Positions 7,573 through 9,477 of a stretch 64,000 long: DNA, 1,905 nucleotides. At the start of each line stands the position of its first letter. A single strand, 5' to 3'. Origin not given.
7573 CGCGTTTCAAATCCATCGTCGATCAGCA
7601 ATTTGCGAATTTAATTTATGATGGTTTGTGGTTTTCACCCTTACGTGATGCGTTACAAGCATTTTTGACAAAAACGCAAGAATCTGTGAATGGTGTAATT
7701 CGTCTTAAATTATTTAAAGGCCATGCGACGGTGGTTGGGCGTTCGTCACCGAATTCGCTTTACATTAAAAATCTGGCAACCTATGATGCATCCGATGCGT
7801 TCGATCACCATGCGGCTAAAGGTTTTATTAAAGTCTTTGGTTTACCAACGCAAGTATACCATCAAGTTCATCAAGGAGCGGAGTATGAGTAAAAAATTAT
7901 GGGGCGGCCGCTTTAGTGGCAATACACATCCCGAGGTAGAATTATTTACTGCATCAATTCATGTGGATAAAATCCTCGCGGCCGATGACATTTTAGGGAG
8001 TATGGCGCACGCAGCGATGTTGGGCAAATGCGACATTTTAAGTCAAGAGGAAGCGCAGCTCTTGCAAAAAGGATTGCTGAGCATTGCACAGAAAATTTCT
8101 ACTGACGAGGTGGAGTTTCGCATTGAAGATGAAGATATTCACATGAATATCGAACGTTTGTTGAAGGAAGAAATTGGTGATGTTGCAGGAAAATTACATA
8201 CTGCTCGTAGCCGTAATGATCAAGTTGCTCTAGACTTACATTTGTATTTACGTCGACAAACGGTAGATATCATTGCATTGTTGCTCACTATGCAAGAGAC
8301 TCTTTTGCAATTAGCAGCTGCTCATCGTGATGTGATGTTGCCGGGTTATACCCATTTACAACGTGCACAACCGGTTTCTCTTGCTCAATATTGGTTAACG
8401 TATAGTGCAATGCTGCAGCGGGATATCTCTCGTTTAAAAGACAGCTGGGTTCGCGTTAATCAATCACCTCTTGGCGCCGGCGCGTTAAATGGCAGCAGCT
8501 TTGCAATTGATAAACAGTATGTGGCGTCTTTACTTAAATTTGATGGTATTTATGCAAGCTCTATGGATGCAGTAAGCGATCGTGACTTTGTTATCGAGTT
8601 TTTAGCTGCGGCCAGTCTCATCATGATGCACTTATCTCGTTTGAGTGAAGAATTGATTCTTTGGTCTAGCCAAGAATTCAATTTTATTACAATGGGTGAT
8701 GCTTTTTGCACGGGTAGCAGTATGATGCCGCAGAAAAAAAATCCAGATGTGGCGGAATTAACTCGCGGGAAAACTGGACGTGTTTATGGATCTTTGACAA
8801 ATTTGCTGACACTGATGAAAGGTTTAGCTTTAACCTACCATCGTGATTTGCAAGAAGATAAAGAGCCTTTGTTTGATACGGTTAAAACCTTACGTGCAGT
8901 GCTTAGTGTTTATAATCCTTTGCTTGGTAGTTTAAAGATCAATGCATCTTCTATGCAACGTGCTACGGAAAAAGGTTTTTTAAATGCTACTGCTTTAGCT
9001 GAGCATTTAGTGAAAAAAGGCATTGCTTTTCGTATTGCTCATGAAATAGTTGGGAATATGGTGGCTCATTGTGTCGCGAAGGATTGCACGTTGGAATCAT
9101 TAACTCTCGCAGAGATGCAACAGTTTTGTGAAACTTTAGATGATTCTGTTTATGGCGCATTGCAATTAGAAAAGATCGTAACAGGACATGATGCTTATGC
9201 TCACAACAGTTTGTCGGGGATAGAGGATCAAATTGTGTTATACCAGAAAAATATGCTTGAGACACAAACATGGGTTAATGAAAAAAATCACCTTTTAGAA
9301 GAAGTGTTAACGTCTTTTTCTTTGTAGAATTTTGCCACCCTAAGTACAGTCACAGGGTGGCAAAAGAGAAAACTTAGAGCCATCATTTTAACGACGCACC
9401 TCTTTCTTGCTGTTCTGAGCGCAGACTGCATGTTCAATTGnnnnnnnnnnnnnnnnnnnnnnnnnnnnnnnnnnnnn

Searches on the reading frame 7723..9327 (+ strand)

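Call 20: search_protein_families(library=ncbifam, proteins=[window:7723-9327:+], max_evalue=0.00001)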
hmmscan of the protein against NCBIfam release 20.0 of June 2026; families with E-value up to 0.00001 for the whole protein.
window:7723-9327:+ (534 aa): 17 families
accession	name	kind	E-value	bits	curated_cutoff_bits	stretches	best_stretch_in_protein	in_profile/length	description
TIGR00838.1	argH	equivalog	8.5e-173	575.5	279.5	1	59-505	1-448/455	argininosuccinate lyase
NF008964.0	PRK12308.1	equivalog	8.9e-145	483.5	657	1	59-511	3-456/624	argininosuccinate lyase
NF002563.0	PRK02186.1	subfamily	4.2e-68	230.4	625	1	80-476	430-830/890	argininosuccinate lyase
NF052535.1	CoM_syn_XcbC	exception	4.7e-57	193.9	575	1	90-471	40-417/495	2-phosphosulfolactate phosphatase XcbC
NF005218.0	PRK06705.1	equivalog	5.8e-57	193.6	883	1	82-466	34-420/502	argininosuccinate lyase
NF005000.0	PRK06389.1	equivalog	1.4e-48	166.1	388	1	58-448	2-384/434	argininosuccinate lyase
TIGR00928.1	purB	equivalog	1.3e-22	80.2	326.2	1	137-452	71-390/436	adenylosuccinate lyase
TIGR02426.1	protocat_pcaB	equivalog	1.4e-17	63.6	355.75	1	141-363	75-297/338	3-carboxy-cis,cis-muconate cycloisomerase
NF008909.0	PRK12273.1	subfamily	4.7e-17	62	510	1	160-430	139-419/474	aspartate ammonia-lyase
TIGR00839.1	aspA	equivalog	1.3e-16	60.6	681.2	1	159-356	133-339/468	aspartate ammonia-lyase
NF052536.2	CoM_syn_XcbD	exception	9.8e-16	57.5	600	1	182-464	125-410/443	3-sulfopropionylcysteine synthase XcbD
NF011092.0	PRK14515.1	subfamily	3.6e-15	55.8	876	1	158-356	141-348/479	aspartate ammonia-lyase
NF006554.0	PRK09053.1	equivalog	4e-14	52.3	595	1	169-475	114-422/453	3-carboxy-cis,cis-muconate cycloisomerase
NF004631.0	PRK05975.1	equivalog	1.6e-13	50.4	371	1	74-346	23-287/352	3-carboxy-cis,cis-muconate cycloisomerase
NF006500.1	PRK08937.2-4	subfamily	7e-12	44.9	626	1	169-413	112-358/448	adenylosuccinate lyase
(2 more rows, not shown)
